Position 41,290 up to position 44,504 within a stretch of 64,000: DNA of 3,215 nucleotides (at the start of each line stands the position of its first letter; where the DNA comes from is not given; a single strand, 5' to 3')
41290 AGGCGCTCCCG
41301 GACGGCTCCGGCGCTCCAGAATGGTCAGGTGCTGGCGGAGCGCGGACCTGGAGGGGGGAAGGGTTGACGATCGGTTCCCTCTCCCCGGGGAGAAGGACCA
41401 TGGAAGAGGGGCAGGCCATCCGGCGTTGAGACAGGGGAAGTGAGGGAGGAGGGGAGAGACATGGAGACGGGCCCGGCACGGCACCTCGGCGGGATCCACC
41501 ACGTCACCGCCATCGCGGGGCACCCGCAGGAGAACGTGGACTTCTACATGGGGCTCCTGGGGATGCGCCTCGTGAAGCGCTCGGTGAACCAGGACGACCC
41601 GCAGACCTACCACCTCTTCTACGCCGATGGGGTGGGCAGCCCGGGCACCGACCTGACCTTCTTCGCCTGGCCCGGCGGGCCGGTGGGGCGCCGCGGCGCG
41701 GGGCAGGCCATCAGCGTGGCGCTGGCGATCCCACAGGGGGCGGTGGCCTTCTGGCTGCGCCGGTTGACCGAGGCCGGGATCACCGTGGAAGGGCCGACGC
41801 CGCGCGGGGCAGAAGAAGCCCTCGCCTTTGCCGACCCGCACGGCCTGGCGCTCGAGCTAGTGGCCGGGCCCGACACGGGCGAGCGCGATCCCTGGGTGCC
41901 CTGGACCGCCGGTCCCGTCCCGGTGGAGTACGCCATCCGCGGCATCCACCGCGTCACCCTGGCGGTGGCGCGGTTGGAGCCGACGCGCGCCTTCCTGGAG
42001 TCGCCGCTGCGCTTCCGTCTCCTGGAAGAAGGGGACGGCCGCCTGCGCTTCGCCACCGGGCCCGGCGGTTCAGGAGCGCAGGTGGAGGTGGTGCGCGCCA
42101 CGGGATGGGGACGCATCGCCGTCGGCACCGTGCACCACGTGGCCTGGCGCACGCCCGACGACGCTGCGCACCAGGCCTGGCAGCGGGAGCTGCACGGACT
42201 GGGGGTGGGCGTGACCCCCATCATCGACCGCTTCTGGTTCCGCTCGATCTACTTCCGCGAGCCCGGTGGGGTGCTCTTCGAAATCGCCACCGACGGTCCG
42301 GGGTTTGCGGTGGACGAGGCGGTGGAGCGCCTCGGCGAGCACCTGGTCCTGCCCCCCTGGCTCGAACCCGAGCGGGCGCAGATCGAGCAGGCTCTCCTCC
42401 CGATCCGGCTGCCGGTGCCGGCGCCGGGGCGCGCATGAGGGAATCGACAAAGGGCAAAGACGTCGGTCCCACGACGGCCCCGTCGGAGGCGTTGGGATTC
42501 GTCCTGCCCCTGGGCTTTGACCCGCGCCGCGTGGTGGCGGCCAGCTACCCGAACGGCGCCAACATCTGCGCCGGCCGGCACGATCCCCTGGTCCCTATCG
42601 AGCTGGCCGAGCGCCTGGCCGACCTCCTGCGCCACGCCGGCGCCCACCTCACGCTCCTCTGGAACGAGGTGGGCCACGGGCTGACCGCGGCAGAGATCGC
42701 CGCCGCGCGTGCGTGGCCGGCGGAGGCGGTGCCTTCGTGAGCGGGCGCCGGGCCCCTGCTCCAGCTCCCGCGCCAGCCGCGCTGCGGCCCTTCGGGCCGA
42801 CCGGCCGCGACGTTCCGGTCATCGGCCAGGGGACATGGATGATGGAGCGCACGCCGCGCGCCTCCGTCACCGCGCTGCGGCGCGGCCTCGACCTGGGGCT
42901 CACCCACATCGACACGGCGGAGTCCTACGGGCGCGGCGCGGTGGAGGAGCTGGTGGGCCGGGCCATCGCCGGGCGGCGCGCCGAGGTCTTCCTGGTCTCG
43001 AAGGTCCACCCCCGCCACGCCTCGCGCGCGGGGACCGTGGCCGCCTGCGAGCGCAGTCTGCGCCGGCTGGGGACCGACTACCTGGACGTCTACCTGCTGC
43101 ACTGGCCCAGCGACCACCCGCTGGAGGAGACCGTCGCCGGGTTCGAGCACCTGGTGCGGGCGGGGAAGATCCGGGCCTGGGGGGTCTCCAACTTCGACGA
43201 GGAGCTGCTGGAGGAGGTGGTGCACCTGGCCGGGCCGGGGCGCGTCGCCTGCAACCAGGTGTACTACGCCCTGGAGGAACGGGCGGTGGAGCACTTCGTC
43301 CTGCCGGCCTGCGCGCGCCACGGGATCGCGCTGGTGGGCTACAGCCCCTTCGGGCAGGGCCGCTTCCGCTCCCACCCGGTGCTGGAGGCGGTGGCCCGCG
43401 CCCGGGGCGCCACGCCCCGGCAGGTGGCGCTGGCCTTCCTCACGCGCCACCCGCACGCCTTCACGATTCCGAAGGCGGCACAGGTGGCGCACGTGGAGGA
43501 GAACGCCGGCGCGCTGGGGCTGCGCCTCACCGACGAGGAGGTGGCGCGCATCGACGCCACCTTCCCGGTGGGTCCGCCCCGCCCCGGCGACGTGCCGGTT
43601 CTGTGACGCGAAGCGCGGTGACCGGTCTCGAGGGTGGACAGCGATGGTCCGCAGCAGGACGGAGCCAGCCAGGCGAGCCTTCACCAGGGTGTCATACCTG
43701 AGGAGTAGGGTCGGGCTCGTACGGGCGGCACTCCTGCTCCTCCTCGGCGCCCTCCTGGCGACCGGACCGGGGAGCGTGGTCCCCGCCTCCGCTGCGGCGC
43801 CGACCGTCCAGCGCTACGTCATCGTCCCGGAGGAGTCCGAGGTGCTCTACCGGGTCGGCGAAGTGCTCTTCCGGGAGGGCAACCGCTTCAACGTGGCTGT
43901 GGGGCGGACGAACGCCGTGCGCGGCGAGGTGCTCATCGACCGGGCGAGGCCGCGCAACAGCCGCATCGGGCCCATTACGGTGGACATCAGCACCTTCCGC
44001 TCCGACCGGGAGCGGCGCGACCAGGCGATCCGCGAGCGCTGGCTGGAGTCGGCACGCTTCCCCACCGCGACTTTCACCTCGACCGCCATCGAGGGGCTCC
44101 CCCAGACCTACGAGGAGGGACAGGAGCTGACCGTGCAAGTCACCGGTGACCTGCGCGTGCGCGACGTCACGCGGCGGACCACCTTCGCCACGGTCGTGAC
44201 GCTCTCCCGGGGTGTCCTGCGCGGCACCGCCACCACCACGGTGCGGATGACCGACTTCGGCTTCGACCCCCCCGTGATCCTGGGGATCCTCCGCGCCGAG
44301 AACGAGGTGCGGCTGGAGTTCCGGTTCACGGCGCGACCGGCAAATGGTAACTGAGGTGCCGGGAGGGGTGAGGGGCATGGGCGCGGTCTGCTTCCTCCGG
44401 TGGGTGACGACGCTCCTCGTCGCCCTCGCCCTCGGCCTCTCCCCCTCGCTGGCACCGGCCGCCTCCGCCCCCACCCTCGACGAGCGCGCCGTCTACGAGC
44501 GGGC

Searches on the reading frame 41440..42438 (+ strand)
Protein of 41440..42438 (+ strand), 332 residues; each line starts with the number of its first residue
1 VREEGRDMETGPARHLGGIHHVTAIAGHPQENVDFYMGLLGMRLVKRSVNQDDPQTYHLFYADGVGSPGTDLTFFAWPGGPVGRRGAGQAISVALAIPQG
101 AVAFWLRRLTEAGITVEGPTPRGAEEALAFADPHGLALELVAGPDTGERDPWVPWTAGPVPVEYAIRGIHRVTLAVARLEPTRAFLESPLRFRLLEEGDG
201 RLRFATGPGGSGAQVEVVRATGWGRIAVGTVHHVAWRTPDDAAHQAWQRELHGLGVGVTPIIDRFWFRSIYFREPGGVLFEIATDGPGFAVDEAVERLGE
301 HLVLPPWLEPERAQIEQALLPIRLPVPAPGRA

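Call 91: search_protein_families(library=pfam, proteins=[window:41440-42438:+], max_evalue=0.00001)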
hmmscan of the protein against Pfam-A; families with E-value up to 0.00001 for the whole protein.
window:41440-42438:+ (332 aa): 1 family
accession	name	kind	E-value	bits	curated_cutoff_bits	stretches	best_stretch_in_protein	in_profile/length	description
PF00903.31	Glyoxalase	-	1.9e-22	80.4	20.6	2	18-140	1-121/121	Glyoxalase/Bleomycin resistance protein/Dioxygenase superfamily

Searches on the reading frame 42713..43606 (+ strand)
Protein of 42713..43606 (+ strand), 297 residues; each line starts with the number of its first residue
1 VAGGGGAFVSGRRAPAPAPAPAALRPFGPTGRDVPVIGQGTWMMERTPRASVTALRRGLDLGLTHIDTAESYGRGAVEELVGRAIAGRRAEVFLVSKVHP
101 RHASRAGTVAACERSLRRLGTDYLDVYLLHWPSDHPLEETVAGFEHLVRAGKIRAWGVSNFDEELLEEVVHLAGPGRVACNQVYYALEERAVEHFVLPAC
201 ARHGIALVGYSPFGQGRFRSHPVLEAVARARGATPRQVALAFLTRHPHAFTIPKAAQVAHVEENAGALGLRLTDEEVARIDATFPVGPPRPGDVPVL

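Call 91: search_protein_families(library=pfam, proteins=[window:42713-43606:+], max_evalue=0.00001)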
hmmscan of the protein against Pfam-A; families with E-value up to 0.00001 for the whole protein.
window:42713-43606:+ (297 aa): 1 family
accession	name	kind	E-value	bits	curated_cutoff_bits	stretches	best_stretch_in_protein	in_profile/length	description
PF00248.27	Aldo_ket_red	-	1.1e-58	199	24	1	37-282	2-288/291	Aldo/keto reductase family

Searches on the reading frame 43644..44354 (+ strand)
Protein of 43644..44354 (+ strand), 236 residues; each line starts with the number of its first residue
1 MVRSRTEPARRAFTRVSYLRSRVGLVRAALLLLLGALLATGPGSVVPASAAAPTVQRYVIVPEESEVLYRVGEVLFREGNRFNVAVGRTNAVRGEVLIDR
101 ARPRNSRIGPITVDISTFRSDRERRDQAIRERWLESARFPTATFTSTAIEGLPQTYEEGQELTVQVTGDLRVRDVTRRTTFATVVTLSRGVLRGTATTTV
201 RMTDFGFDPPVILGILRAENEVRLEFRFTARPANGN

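Call 91: search_protein_families(library=pfam, proteins=[window:43644-44354:+], max_evalue=0.00001)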
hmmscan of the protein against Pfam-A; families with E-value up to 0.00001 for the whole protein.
window:43644-44354:+ (236 aa): 1 family
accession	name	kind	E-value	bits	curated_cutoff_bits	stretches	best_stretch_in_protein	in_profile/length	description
PF04264.18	YceI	-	2.7e-24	86.7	23.7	1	58-230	1-150/150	YceI-like domain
